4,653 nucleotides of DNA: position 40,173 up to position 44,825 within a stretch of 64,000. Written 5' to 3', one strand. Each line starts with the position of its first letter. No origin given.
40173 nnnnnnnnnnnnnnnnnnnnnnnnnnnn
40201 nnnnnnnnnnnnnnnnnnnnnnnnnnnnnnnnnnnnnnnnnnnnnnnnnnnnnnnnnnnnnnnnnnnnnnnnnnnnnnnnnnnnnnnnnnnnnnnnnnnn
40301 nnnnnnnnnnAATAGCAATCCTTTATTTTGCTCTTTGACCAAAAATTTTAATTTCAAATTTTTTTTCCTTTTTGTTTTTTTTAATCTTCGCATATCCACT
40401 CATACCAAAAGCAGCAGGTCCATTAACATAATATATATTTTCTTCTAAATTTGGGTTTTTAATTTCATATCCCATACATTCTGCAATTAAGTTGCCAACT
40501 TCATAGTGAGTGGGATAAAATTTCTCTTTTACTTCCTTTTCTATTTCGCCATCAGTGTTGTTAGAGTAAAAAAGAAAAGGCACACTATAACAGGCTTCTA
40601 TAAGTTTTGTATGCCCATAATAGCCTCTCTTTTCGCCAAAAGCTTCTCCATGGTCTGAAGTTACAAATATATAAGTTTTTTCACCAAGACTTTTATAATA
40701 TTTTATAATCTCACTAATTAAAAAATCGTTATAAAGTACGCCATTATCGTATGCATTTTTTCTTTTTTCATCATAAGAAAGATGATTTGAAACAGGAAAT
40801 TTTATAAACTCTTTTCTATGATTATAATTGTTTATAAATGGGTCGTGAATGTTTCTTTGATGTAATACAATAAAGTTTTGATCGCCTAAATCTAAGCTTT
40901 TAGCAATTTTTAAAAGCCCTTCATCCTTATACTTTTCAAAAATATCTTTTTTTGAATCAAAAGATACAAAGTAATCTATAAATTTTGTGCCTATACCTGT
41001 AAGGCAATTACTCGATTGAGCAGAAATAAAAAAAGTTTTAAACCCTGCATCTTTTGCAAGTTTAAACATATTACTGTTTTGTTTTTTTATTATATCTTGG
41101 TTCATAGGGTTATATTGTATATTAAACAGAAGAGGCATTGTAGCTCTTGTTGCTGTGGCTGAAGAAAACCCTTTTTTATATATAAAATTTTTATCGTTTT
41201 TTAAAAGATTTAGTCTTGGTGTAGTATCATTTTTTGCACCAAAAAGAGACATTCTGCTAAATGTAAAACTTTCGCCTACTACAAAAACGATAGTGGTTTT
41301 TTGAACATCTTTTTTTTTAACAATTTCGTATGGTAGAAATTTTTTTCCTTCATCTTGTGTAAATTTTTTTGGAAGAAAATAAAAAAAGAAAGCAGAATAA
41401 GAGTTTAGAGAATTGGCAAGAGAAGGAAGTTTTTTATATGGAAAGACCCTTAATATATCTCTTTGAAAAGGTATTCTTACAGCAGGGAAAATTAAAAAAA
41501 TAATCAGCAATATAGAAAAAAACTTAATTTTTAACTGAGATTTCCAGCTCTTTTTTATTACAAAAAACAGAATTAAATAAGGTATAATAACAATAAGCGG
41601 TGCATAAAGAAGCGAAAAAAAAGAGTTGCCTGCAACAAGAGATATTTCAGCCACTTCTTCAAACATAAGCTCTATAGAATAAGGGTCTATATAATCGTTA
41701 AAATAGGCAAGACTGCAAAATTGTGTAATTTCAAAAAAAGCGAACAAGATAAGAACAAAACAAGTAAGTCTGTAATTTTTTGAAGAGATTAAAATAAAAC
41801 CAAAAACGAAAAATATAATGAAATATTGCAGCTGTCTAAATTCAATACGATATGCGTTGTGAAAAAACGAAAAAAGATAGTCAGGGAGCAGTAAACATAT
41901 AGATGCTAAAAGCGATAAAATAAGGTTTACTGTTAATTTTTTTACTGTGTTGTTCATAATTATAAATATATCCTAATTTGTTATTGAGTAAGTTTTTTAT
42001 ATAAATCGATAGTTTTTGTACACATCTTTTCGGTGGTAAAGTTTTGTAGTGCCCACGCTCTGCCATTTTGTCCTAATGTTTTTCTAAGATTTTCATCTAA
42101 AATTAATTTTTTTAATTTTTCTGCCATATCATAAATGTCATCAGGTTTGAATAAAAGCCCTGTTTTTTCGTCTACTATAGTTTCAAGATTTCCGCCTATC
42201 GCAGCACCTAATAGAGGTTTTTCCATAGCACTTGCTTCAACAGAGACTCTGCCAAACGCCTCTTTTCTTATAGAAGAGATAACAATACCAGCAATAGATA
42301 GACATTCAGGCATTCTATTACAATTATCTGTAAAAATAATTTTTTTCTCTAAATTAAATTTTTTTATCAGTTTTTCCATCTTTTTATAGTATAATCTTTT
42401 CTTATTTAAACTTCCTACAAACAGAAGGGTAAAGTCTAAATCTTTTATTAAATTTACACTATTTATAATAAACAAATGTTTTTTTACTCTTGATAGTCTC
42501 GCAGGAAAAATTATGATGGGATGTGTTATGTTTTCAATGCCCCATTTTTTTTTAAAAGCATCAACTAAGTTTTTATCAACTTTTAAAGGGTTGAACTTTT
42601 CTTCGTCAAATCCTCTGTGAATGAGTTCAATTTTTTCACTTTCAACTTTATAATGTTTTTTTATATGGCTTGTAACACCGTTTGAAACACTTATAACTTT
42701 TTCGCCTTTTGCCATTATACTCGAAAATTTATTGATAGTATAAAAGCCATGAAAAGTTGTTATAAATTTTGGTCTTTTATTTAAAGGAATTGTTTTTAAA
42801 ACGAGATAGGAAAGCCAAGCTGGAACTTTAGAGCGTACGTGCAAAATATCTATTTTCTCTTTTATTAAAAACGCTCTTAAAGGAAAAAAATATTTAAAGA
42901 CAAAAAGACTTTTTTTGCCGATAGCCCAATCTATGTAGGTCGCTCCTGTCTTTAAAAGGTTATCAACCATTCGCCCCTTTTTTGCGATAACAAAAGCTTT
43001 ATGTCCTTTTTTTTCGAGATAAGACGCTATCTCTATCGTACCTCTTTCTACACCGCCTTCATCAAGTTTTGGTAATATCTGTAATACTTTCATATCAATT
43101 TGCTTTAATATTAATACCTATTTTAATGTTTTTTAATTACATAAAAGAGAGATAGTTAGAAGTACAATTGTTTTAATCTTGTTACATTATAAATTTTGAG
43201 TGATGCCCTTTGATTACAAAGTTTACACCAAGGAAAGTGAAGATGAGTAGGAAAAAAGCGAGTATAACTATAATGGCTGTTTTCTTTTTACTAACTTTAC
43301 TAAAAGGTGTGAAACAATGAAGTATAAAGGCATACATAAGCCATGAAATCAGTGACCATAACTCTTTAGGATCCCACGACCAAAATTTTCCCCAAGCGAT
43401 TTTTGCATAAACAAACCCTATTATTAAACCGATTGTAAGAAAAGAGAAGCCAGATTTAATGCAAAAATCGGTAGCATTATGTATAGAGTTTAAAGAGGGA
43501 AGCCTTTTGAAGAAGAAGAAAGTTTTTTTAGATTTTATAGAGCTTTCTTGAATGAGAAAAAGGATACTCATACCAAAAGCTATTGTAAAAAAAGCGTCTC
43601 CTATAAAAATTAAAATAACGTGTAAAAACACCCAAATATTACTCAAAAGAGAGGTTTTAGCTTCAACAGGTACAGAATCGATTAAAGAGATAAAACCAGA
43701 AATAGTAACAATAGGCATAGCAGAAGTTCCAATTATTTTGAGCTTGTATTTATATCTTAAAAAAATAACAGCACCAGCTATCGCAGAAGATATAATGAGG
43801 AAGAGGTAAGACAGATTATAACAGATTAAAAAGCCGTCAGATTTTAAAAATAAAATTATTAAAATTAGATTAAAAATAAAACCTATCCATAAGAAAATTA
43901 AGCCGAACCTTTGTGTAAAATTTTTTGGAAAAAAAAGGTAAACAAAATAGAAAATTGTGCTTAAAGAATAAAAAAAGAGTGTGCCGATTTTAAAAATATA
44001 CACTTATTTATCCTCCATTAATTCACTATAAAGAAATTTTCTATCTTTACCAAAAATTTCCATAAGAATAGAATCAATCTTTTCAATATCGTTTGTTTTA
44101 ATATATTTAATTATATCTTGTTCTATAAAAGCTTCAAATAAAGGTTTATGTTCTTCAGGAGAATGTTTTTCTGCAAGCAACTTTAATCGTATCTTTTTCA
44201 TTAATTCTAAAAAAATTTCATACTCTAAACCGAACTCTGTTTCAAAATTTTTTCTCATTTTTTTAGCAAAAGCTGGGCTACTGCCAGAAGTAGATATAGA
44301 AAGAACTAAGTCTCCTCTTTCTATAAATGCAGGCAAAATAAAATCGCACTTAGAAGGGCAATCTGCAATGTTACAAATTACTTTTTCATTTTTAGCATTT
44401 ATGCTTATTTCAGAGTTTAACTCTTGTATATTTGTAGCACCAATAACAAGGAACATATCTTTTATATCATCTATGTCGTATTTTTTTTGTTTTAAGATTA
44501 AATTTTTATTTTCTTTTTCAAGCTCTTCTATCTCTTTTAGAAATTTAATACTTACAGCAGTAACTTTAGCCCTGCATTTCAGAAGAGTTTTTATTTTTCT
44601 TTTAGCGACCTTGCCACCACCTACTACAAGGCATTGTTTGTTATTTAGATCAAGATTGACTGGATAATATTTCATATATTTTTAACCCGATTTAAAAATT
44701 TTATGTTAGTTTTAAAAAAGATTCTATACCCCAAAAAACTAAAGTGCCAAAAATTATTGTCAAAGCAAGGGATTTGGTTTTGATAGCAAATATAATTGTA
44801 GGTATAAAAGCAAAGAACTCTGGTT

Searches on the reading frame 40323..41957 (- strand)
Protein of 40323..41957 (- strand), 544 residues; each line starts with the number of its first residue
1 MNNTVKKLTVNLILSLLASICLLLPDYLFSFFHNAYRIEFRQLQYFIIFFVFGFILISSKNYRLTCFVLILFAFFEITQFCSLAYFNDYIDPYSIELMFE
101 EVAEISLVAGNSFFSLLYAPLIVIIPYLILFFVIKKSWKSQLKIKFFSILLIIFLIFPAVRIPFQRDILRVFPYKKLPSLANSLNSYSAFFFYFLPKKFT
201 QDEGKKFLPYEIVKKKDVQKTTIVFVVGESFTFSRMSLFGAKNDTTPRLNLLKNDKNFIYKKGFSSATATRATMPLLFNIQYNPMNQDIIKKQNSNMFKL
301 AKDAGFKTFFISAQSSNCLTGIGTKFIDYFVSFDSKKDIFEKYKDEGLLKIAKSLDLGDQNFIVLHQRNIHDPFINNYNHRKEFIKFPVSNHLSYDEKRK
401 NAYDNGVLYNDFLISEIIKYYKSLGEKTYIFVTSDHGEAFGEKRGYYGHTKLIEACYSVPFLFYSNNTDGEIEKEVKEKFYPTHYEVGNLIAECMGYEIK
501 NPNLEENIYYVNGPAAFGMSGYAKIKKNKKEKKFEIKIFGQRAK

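Call 30: search_protein_families(library=pfam, proteins=[window:40323-41957:-], max_evalue=0.00001)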
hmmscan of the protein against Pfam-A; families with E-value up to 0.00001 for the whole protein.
window:40323-41957:- (544 aa): 1 family
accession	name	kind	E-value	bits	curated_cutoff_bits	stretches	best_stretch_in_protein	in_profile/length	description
PF00884.28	Sulfatase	-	2e-32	113.2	25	1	222-495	2-299/301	Sulfatase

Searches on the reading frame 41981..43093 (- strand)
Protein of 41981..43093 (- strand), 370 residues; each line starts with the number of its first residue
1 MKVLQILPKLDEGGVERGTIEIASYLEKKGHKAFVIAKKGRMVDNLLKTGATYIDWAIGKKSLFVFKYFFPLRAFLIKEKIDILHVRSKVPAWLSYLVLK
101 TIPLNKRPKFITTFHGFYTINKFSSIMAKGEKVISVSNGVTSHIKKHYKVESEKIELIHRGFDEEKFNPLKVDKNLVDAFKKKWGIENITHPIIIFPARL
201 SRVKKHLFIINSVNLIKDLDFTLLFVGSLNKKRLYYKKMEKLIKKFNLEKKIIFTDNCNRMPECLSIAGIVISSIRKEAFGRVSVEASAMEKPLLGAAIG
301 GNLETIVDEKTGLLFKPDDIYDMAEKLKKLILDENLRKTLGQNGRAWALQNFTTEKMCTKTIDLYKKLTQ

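Call 30: search_protein_families(library=pfam, proteins=[window:41981-43093:-], max_evalue=0.00001)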
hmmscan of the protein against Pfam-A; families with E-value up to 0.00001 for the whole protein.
window:41981-43093:- (370 aa): 3 families
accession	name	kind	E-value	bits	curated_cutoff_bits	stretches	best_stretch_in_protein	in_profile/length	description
PF00534.26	Glycos_transf_1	-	2e-30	106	26.4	1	190-347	14-172/172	Glycosyl transferases group 1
PF13439.12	Glyco_transf_4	-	2.3e-22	80.3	28.5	1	13-165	2-169/170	Glycosyltransferase Family 4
PF13692.12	Glyco_trans_1_4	-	1.3e-20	74.5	27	1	192-332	2-141/142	Glycosyl transferases group 1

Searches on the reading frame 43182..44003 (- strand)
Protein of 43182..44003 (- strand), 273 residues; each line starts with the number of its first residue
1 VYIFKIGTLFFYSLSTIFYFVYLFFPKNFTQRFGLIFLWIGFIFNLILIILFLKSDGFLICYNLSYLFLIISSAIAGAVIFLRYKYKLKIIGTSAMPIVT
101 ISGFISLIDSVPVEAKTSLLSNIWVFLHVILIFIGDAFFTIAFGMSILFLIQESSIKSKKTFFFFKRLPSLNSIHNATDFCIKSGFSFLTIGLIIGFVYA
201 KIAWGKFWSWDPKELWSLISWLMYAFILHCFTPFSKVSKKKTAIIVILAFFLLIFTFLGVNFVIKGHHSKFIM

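Call 30: search_protein_families(library=pfam, proteins=[window:43182-44003:-], max_evalue=0.00001)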
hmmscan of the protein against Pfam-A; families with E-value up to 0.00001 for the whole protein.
window:43182-44003:- (273 aa): 1 family
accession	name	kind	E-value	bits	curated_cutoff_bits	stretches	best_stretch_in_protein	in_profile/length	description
PF01578.25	Cytochrom_C_asm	-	1.5e-39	136.3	29.9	1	65-268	7-212/212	Cytochrome C assembly protein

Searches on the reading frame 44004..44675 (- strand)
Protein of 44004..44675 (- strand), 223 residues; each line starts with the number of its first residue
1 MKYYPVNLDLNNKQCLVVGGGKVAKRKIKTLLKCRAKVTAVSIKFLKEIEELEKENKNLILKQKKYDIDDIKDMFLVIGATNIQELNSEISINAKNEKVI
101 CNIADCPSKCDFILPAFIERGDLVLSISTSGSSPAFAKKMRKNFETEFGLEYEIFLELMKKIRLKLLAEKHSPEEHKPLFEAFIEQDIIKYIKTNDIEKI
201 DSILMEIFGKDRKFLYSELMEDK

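Call 30: search_protein_families(library=pfam, proteins=[window:44004-44675:-], max_evalue=0.00001)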
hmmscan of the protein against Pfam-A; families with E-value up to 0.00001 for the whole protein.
window:44004-44675:- (223 aa): 2 families
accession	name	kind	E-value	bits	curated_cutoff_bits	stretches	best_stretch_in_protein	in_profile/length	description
PF13241.12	NAD_binding_7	-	5.7e-30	104.4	22.1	1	6-116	1-104/104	Putative NAD(P)-binding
PF14824.11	Sirohm_synth_M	-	1.9e-06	27.7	25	1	120-145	1-26/28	Sirohaem biosynthesis protein central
